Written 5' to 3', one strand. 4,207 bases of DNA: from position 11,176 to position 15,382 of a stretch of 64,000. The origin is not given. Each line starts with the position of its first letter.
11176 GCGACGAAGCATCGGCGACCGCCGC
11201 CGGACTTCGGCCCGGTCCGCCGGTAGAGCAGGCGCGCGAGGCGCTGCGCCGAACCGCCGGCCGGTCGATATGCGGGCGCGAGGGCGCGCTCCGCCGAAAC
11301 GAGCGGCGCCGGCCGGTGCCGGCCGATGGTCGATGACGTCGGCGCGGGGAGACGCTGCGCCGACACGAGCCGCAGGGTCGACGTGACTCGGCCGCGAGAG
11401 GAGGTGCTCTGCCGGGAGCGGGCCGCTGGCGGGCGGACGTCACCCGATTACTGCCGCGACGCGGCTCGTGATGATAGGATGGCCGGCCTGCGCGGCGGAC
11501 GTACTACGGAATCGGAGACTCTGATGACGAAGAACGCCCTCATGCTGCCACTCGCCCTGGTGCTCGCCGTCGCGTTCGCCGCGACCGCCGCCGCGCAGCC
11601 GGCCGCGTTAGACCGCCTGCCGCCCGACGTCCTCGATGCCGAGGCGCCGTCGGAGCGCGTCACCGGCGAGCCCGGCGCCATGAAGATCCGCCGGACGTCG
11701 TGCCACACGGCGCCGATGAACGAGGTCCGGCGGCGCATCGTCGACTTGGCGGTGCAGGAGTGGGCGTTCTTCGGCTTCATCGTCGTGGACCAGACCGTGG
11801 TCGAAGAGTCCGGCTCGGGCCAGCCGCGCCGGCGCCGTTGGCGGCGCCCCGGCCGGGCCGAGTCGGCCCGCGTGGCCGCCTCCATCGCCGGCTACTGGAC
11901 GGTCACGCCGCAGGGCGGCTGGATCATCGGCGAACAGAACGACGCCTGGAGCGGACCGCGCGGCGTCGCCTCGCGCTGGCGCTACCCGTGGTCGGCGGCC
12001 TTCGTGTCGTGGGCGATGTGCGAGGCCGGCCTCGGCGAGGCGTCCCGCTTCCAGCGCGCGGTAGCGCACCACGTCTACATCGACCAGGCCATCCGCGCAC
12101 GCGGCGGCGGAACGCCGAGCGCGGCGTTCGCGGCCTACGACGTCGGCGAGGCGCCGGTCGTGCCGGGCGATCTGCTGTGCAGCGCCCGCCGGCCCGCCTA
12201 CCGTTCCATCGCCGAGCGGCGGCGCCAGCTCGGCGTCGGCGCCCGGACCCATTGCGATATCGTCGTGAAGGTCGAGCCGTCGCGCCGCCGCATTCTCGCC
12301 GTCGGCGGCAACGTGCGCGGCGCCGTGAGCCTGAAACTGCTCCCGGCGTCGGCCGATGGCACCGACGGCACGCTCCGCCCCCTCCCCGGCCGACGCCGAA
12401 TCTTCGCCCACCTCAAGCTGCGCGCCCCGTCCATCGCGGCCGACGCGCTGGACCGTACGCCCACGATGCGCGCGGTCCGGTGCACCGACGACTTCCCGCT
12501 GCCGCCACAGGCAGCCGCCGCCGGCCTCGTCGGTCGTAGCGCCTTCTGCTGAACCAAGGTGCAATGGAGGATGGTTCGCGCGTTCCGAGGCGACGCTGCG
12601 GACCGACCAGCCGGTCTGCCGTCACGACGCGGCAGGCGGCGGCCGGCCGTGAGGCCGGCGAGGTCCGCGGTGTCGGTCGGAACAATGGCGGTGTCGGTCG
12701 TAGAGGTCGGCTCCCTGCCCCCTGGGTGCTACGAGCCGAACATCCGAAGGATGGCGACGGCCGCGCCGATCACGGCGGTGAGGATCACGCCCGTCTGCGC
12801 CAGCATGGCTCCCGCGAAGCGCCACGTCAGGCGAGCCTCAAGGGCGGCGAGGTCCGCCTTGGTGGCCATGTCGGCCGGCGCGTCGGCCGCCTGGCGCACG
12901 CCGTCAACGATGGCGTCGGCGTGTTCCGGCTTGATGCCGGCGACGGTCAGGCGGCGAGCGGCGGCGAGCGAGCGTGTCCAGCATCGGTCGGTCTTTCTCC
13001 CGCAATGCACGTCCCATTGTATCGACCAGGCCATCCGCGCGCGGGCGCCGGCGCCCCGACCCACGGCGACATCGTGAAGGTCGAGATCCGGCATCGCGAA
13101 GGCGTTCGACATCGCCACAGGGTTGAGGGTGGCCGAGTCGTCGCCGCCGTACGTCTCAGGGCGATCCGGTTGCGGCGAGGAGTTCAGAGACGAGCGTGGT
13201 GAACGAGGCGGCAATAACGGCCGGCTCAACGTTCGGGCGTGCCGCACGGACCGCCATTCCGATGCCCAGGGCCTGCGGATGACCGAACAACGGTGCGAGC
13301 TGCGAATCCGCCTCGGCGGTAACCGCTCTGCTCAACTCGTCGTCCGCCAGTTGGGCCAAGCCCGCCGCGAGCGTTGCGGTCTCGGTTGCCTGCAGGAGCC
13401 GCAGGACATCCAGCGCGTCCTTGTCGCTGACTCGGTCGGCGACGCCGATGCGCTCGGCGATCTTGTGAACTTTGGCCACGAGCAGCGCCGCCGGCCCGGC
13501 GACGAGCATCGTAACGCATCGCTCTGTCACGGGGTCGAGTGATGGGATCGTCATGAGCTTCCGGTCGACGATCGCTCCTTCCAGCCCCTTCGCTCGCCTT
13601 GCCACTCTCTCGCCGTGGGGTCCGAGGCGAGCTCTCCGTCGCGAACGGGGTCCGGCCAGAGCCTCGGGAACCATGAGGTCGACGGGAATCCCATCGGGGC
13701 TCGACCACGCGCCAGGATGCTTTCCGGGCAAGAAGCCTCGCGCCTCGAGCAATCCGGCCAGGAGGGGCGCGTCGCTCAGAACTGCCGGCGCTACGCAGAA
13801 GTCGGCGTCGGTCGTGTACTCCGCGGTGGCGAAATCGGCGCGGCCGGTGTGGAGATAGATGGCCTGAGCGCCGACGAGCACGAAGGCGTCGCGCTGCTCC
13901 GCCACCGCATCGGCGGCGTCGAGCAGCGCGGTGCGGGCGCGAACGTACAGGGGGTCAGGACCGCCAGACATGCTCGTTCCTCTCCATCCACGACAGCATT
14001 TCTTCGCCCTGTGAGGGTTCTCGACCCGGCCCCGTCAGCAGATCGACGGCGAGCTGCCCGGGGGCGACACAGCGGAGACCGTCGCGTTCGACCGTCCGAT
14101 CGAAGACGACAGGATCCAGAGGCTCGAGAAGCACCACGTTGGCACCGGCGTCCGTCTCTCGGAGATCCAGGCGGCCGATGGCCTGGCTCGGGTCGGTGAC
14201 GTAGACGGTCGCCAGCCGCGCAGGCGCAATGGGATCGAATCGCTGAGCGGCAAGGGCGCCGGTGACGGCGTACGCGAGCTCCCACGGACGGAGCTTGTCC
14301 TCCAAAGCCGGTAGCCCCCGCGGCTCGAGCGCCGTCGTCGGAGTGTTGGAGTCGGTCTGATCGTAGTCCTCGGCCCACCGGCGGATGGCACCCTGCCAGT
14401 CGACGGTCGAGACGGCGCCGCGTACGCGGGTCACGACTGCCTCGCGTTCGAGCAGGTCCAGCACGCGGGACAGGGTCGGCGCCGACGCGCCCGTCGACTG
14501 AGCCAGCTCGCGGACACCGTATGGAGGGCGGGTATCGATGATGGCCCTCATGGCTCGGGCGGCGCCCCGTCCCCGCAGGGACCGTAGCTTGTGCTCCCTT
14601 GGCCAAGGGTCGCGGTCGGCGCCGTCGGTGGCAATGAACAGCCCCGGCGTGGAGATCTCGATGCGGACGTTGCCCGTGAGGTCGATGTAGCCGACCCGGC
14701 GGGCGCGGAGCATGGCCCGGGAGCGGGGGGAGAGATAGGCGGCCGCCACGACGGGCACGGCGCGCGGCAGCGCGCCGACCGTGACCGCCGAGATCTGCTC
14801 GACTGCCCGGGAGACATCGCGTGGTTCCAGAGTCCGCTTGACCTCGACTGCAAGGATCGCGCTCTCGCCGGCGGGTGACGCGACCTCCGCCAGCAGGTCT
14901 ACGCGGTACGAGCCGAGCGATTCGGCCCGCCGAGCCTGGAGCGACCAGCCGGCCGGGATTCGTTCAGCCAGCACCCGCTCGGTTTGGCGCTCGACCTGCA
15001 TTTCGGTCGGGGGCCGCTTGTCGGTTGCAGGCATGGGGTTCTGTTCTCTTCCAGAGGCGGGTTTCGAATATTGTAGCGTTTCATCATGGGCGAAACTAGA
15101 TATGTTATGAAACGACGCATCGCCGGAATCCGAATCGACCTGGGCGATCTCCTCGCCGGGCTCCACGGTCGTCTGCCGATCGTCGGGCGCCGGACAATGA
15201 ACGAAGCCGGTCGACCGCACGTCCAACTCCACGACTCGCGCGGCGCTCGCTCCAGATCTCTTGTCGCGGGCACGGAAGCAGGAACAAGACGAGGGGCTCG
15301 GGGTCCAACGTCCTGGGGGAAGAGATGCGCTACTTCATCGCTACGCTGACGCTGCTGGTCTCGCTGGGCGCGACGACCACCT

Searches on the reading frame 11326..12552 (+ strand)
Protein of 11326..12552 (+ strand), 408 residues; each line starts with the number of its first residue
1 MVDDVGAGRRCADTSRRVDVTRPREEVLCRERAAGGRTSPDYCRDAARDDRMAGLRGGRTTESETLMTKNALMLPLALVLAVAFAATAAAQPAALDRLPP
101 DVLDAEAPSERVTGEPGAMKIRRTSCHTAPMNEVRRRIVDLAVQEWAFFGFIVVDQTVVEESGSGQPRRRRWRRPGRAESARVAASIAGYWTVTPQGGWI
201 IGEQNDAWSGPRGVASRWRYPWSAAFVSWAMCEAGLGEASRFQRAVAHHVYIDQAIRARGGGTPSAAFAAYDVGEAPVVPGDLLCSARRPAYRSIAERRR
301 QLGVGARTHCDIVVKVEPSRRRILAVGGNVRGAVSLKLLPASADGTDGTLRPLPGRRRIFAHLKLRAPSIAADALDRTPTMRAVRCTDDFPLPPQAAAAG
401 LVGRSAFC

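Call 13: search_protein_families(library=pfam, proteins=[window:11326-12552:+], max_evalue=0.05)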
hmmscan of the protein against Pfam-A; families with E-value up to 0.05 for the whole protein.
window:11326-12552:+ (408 aa): 1 family
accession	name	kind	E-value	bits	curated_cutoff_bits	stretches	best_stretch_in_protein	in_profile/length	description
PF10030.15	DUF2272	-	1.6e-23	84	27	1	215-346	41-170/191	Uncharacterized protein conserved in bacteria (DUF2272)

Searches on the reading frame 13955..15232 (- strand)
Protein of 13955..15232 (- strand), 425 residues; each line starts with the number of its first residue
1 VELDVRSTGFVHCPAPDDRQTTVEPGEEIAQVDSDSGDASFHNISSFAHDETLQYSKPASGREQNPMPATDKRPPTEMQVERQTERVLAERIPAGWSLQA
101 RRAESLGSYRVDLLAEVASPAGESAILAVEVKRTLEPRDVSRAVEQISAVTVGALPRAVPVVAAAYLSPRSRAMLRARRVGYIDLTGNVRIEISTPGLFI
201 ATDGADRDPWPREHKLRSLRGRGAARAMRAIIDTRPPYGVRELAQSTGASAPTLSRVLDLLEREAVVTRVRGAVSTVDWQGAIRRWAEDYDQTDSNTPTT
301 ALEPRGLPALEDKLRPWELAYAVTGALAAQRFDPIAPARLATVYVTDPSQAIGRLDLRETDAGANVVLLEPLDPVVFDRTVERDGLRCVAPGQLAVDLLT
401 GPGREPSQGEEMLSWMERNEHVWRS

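Call 13: search_protein_families(library=pfam, proteins=[window:13955-15232:-], max_evalue=0.05)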
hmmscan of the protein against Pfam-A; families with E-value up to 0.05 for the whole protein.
window:13955-15232:- (425 aa): 7 families
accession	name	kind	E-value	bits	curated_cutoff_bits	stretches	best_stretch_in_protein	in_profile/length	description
PF09339.16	HTH_IclR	-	0.0003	20.9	22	1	225-269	6-50/52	IclR helix-turn-helix domain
PF13545.12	HTH_Crp_2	-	0.00045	20.6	27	1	237-280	22-65/70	Crp-like helix-turn-helix domain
PF00392.27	GntR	-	0.00054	20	27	1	240-273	27-60/64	Bacterial regulatory proteins, gntR family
PF25213.1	HVO_A0261_N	-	0.0023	18.2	35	1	237-273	24-60/86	HVO_A0261 N-terminal domain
PF01047.28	MarR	-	0.0028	17.9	24.6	1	231-271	11-51/59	MarR family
PF12802.13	MarR_2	-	0.0055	17.3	27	1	240-271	23-54/61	MarR family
PF02082.26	Rrf2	-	0.0089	16.6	30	1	221-273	5-59/132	Iron-dependent Transcriptional regulator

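Call 25: search_protein_families(library=ncbifam, proteins=[window:13955-15232:-], max_evalue=0.01)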
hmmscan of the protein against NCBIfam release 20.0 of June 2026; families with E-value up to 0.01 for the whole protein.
window:13955-15232:- (425 aa): 1 family
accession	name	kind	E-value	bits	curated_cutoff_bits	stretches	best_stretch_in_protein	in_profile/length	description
TIGR02944.1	suf_reg_Xantho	equivalog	0.0055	17.1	110.65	1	237-273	25-61/130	SUF system Fe-S cluster assembly regulator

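Call 52: search_protein_families(library=padloc, proteins=[window:13955-15232:-], max_evalue=0.01)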
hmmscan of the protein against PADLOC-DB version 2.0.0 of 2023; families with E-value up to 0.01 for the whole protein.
window:13955-15232:- (425 aa): 0 families

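Call 57: search_dna_similar(query=window:13955-15232:-, collection=plasmids, mode=protein, max_rows=8, max_evalue=0.001)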
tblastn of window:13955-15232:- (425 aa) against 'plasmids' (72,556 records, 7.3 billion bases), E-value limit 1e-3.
Records with a match: 41; places in all: 41; records where one place covers at least 80% of the query: 9.
Best place of each record, by identity: <60% 41.
By first word of the organism name: Streptomyces 15; Ralstonia 4; Agrobacterium 4; Rhodococcus 3; Shinella 2; Sphingobium 2; Delftia 2; Bosea 1; Polymorphum 1; Mesorhizobium 1; and 6 more.
By predicted mobility (MOB-suite, as given by PLSDB): non-mobilizable 26; conjugative 10; mobilizable 5.
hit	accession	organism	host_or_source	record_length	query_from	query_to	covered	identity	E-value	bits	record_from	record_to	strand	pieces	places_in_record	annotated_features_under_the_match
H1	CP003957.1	Rhodococcus opacus PD630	-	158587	76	424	82%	34.7%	1e-41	164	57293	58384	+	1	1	hypothetical protein (x2)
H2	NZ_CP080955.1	Rhodococcus opacus PD630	cell culture,environmental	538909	76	424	82%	34.7%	1e-41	164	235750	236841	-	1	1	helix-turn-helix domain-containing protein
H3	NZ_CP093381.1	Rhodococcus opacus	cell culture,forest soil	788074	76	424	82%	34.2%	2e-44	172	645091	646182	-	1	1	helix-turn-helix domain-containing protein | hypothetical protein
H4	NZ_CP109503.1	Streptomyces sp. NBC_01426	-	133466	61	425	86%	32.0%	1e-34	144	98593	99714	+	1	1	helix-turn-helix domain-containing protein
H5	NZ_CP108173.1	Streptomyces sp. NBC_00147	-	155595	67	424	84%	32.3%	1e-32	138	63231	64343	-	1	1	helix-turn-helix domain-containing protein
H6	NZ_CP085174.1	Streptomyces longhuiensis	plant,whole organism,soil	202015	77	424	82%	32.6%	1e-33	141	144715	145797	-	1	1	helix-turn-helix domain-containing protein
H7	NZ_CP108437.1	Streptomyces sp. NBC_01281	-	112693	96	425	78%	32.8%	1e-34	144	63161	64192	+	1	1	helix-turn-helix domain-containing protein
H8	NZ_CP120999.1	Streptomyces sp. Mut1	-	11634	95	425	78%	31.6%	4e-32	136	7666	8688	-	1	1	helix-turn-helix domain-containing protein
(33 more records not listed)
